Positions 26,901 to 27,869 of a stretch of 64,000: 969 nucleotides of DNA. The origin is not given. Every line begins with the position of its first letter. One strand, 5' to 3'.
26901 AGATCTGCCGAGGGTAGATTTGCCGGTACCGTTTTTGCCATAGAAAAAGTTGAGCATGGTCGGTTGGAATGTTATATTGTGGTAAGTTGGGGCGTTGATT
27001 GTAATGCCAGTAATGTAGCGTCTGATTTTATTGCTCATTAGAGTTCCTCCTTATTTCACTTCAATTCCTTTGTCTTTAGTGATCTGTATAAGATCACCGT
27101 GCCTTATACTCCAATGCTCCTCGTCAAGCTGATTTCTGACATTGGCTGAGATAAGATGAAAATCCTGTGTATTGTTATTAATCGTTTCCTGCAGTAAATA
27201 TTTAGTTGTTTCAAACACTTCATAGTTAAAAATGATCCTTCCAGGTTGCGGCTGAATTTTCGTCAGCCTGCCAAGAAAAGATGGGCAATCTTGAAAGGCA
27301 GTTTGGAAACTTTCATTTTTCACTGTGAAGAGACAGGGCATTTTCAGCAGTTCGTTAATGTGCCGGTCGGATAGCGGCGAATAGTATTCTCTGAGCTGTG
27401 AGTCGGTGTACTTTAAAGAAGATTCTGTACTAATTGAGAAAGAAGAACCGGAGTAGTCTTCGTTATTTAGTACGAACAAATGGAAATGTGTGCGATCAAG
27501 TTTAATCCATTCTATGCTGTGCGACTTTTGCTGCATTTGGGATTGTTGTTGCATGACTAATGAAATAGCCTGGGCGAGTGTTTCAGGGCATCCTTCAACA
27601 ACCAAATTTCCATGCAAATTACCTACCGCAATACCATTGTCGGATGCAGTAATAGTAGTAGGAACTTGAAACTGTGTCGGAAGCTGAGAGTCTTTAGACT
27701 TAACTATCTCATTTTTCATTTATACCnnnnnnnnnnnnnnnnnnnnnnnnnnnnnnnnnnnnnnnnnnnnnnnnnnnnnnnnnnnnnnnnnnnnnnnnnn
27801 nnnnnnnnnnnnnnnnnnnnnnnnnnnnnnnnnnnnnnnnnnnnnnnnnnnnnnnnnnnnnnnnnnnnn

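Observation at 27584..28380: A short F-x-V...DNG(I/V)A(V/I)G motif is shared by all three ATPase partners, and P2/P3 are paralogues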

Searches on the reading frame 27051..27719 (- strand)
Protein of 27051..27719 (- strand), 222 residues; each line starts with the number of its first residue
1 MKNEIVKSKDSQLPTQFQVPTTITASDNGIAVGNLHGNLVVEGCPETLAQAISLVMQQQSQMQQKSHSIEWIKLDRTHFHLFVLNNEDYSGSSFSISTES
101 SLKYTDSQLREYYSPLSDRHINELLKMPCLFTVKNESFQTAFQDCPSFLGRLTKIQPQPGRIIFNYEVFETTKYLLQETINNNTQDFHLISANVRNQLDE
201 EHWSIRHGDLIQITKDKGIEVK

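Call 3: search_protein_families(library=pfam, proteins=[window:27051-27719:-], max_evalue=0.01)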
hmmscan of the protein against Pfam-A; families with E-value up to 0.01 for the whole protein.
window:27051-27719:- (222 aa): 0 families

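Call 4: search_protein_families(library=padloc, proteins=[window:27051-27719:-], max_evalue=0.01)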
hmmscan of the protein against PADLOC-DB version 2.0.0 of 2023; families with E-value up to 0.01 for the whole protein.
window:27051-27719:- (222 aa): 0 families

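Call 5: search_protein_families(library=ncbifam, proteins=[window:27051-27719:-], max_evalue=0.01)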
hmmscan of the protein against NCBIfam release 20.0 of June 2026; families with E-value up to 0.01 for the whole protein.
window:27051-27719:- (222 aa): 0 families

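Call 11: find_homologous_proteins(query=window:27051-27719:-, max_evalue=0.01)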
Query window:27051-27719:- (222 aa): 7 proteins with E <= 0.01 among 149 candidates.
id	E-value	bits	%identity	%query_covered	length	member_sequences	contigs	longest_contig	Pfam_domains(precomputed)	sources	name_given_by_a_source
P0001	1.4e-139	480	96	100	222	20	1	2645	-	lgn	-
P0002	1.5e-124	431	86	100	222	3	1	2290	-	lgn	-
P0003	5.5e-100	351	72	100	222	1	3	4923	-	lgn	-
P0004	6.1e-94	331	67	100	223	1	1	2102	-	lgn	-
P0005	5.9e-82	292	59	100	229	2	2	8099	-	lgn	-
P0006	3.1e-60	221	52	83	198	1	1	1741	-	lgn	-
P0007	1.4e-36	144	41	100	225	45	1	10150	-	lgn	-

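Call 79: search_protein_families(library=phrogs, proteins=[window:27051-27719:-], max_evalue=0.001)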
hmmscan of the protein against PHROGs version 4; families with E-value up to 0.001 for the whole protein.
window:27051-27719:- (222 aa): 0 families
